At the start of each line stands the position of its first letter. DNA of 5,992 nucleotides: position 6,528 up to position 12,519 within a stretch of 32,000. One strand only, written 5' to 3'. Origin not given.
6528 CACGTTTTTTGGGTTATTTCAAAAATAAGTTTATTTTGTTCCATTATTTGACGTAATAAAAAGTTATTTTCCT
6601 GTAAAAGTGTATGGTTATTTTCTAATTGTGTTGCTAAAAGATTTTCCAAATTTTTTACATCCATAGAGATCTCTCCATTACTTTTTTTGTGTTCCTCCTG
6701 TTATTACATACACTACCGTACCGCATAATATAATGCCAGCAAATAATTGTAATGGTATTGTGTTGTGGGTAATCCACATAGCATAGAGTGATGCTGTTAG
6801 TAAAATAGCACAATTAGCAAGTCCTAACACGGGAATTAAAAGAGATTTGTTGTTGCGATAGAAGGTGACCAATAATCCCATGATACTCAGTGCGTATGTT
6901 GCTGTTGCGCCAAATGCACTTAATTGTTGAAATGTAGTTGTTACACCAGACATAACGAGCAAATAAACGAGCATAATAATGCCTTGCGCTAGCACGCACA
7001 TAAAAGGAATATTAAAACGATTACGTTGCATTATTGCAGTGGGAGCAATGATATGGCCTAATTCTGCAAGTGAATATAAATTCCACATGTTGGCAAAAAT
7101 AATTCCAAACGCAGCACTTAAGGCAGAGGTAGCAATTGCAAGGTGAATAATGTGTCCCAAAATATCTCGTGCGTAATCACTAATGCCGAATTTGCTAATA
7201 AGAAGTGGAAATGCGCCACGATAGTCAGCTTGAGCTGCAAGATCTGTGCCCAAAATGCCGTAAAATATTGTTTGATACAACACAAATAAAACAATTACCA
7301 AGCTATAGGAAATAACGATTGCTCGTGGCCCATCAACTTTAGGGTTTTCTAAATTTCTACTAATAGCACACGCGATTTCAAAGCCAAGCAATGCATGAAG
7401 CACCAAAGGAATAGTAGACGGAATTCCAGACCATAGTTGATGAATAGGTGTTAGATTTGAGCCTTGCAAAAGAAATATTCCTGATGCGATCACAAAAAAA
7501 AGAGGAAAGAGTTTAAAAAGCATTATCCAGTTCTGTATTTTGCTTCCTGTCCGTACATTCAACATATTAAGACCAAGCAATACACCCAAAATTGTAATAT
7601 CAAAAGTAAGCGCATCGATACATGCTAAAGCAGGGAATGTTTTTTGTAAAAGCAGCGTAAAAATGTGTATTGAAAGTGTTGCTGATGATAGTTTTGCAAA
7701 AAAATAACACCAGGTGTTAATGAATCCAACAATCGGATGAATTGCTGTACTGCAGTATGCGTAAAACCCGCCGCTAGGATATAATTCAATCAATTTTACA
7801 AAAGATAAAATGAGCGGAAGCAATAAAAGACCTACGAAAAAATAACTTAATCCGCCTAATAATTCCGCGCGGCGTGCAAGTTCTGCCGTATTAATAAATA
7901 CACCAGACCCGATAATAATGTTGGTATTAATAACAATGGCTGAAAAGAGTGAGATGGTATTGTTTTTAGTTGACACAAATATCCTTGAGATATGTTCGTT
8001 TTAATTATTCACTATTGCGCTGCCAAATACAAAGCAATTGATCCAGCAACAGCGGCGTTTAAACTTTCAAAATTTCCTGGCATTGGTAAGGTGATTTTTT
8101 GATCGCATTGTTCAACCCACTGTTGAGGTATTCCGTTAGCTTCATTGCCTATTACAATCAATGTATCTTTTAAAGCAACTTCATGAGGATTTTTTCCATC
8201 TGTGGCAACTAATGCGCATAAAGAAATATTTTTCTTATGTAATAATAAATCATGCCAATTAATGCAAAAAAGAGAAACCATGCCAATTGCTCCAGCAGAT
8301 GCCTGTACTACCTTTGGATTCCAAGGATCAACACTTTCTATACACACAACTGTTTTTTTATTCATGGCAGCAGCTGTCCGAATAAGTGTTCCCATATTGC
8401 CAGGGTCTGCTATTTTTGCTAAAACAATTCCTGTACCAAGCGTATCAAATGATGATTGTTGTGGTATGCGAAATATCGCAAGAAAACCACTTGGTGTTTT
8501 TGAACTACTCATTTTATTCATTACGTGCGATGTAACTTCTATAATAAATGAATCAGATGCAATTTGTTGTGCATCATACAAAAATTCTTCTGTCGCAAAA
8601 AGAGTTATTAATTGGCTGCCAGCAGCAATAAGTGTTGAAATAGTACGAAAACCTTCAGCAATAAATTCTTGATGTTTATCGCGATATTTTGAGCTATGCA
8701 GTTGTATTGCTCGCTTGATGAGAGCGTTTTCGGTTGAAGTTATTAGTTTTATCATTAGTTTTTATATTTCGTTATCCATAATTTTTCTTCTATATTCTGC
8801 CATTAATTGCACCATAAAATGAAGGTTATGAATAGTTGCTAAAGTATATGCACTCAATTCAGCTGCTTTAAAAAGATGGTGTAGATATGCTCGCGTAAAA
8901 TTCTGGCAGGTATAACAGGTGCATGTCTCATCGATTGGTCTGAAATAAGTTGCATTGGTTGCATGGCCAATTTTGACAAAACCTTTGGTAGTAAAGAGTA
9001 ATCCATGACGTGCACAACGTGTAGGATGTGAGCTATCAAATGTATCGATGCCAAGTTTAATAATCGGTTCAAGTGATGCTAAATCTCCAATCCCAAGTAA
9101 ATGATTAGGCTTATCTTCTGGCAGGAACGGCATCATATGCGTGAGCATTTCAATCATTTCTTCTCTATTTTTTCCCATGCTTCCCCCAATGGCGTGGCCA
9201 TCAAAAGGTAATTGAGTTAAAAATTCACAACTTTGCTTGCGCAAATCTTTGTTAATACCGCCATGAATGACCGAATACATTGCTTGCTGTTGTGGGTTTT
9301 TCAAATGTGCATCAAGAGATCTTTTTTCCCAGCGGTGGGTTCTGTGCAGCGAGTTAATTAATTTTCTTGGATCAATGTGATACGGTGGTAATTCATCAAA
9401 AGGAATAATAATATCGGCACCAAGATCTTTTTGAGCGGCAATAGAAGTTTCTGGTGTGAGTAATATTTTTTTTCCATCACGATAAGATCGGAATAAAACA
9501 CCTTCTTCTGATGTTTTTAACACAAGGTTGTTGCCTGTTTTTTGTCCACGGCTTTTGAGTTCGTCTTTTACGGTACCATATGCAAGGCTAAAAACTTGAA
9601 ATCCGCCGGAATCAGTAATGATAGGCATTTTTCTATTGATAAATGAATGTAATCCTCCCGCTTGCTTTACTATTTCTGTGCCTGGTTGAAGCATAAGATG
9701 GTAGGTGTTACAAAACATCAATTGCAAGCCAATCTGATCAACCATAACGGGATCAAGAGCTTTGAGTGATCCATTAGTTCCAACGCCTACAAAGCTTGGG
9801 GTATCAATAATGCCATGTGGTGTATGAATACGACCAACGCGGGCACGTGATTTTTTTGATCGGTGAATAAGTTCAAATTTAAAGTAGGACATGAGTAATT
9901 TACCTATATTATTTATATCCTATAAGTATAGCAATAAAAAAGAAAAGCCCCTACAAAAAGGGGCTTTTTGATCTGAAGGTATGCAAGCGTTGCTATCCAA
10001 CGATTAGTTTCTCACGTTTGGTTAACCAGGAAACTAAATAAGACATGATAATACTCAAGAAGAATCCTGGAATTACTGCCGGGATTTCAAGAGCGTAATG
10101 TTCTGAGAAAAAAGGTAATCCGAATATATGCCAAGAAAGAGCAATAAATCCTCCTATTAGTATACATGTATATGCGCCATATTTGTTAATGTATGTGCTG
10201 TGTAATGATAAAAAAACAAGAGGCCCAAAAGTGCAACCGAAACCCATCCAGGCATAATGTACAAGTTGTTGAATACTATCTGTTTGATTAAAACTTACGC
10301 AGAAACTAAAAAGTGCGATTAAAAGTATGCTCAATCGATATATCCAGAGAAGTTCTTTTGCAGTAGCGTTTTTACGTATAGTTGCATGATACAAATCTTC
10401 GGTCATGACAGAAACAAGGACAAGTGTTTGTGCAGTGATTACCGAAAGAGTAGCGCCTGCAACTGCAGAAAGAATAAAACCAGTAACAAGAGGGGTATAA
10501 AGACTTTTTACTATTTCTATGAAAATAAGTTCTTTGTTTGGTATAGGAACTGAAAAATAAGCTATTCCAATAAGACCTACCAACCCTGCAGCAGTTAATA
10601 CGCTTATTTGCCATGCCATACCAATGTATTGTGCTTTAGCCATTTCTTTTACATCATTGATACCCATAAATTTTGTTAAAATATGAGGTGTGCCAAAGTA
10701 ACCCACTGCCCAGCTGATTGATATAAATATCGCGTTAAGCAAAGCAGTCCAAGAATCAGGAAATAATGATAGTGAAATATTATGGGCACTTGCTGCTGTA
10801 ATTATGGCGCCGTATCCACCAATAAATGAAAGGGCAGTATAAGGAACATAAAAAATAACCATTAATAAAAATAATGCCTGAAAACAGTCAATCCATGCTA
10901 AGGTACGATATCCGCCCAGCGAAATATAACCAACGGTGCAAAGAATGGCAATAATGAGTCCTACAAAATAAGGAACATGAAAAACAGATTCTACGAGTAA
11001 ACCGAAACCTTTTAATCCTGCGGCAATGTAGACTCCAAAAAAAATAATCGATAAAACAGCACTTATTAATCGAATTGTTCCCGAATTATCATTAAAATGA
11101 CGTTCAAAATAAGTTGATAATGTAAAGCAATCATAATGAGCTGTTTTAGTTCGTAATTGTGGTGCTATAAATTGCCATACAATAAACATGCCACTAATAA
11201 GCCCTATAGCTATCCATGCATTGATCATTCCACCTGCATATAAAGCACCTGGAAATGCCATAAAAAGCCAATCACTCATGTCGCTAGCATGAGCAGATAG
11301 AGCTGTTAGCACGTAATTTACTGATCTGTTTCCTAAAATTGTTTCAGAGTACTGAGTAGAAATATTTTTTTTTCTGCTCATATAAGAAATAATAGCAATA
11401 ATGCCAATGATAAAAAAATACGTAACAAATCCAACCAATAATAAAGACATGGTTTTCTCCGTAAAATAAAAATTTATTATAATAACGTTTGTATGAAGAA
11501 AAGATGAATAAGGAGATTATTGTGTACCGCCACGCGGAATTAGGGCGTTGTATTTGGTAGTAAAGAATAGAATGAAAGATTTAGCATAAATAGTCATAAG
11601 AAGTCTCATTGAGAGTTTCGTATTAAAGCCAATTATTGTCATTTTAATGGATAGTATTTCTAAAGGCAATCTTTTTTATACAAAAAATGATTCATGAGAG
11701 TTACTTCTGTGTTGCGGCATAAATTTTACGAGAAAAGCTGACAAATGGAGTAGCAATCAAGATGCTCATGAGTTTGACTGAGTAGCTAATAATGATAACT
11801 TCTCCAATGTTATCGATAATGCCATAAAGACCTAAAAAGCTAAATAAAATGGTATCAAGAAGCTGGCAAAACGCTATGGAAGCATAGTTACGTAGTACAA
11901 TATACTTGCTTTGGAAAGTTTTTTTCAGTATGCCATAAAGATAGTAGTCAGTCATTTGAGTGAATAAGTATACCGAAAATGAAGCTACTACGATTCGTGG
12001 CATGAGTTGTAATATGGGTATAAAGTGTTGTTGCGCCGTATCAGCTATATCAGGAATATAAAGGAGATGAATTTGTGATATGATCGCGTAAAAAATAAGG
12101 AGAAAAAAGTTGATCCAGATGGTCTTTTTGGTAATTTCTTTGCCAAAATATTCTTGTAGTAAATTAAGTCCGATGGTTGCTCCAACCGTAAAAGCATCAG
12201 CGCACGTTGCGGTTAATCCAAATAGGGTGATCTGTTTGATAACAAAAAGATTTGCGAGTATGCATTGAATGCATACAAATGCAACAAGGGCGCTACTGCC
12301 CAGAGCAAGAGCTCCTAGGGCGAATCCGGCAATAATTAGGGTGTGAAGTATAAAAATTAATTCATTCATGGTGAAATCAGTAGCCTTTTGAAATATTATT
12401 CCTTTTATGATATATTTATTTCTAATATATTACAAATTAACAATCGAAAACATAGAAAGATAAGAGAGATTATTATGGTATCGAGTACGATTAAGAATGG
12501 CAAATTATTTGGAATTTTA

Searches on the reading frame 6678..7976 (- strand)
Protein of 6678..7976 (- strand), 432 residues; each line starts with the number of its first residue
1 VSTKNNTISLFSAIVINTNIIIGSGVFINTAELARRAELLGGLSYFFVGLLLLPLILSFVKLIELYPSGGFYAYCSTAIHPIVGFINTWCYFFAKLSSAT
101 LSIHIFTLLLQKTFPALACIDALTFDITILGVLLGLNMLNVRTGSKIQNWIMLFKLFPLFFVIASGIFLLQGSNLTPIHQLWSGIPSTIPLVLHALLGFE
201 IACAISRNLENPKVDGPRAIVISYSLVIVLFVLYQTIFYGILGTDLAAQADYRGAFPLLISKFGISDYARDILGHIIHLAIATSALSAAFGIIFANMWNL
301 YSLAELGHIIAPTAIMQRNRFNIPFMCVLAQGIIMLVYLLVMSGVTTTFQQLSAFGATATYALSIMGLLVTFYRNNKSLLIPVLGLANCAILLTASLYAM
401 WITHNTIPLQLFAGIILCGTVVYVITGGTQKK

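Call 90: search_protein_families(library=pfam, proteins=[window:6678-7976:-], max_evalue=0.001)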
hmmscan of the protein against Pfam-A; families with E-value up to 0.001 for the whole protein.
window:6678-7976:- (432 aa): 2 families
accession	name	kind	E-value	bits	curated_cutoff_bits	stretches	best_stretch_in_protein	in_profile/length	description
PF13520.12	AA_permease_2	-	6e-29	101.6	27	1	8-393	1-399/427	Amino acid permease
PF00324.27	AA_permease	-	4.1e-20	72.4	24.6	1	15-369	4-379/470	Amino acid permease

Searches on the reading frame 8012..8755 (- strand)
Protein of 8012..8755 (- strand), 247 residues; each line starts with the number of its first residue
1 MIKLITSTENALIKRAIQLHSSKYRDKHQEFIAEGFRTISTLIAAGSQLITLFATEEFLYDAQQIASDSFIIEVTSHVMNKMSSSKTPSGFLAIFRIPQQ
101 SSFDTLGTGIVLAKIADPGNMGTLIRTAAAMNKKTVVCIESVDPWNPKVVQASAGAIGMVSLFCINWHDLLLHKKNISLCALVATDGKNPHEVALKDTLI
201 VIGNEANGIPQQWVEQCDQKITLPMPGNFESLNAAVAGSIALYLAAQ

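Call 90: search_protein_families(library=pfam, proteins=[window:8012-8755:-], max_evalue=0.001)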
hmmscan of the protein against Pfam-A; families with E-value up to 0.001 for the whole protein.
window:8012-8755:- (247 aa): 3 families
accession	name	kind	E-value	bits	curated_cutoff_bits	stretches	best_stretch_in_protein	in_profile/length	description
PF00588.24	SpoU_methylase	-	7.6e-32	110.8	29.7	1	110-243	4-142/142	SpoU rRNA Methylase family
PF22435.1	MRM3-like_sub_bind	-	1.6e-17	64.1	27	1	10-93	1-84/84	MRM3-like substrate binding domain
PF08032.17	SpoU_sub_bind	-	2.1e-05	25.2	22.8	1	33-99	2-74/76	RNA 2'-O ribose methyltransferase substrate binding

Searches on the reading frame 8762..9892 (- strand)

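Call 90: search_protein_families(library=pfam, proteins=[window:8762-9892:-], max_evalue=0.001)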
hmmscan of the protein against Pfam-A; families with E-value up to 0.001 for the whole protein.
window:8762-9892:- (376 aa): 1 family
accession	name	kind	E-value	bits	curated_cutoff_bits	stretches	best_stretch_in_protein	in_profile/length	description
PF01702.25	TGT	-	8.4e-120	400.5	26.3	1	16-375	2-343/357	Queuine tRNA-ribosyltransferase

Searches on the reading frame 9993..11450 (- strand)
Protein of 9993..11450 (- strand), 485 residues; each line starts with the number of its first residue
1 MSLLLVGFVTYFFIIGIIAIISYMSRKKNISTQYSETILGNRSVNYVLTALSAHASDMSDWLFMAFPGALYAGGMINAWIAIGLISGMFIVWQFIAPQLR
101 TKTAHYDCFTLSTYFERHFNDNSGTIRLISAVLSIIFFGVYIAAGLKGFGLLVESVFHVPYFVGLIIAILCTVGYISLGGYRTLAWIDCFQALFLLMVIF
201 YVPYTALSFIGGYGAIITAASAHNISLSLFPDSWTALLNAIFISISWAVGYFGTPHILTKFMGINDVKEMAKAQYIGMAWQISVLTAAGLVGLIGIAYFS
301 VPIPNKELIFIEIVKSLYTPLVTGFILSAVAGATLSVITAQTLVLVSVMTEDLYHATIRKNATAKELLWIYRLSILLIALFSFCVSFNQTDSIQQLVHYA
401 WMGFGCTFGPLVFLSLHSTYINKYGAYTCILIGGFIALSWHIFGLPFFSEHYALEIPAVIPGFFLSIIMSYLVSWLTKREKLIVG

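Call 90: search_protein_families(library=pfam, proteins=[window:9993-11450:-], max_evalue=0.001)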
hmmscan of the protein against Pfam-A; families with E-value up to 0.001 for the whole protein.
window:9993-11450:- (485 aa): 1 family
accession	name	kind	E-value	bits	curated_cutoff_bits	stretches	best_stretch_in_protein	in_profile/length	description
PF00474.23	SSF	-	9e-58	196.5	22.8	1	38-433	2-406/406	Sodium:solute symporter family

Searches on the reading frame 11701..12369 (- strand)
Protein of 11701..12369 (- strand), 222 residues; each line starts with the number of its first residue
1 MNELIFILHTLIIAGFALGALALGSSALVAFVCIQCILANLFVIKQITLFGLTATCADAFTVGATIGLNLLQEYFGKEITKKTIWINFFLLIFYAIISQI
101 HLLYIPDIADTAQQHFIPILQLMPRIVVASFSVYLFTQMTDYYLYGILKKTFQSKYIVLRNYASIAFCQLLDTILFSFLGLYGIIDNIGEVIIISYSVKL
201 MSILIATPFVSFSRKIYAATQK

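Call 90: search_protein_families(library=pfam, proteins=[window:11701-12369:-], max_evalue=0.001)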
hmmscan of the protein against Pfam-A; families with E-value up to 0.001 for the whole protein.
window:11701-12369:- (222 aa): 1 family
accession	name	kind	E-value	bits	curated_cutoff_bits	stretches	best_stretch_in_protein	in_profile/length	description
PF02592.20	Vut_1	-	7.8e-28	98.2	27.2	1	68-211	14-150/152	Putative vitamin uptake transporter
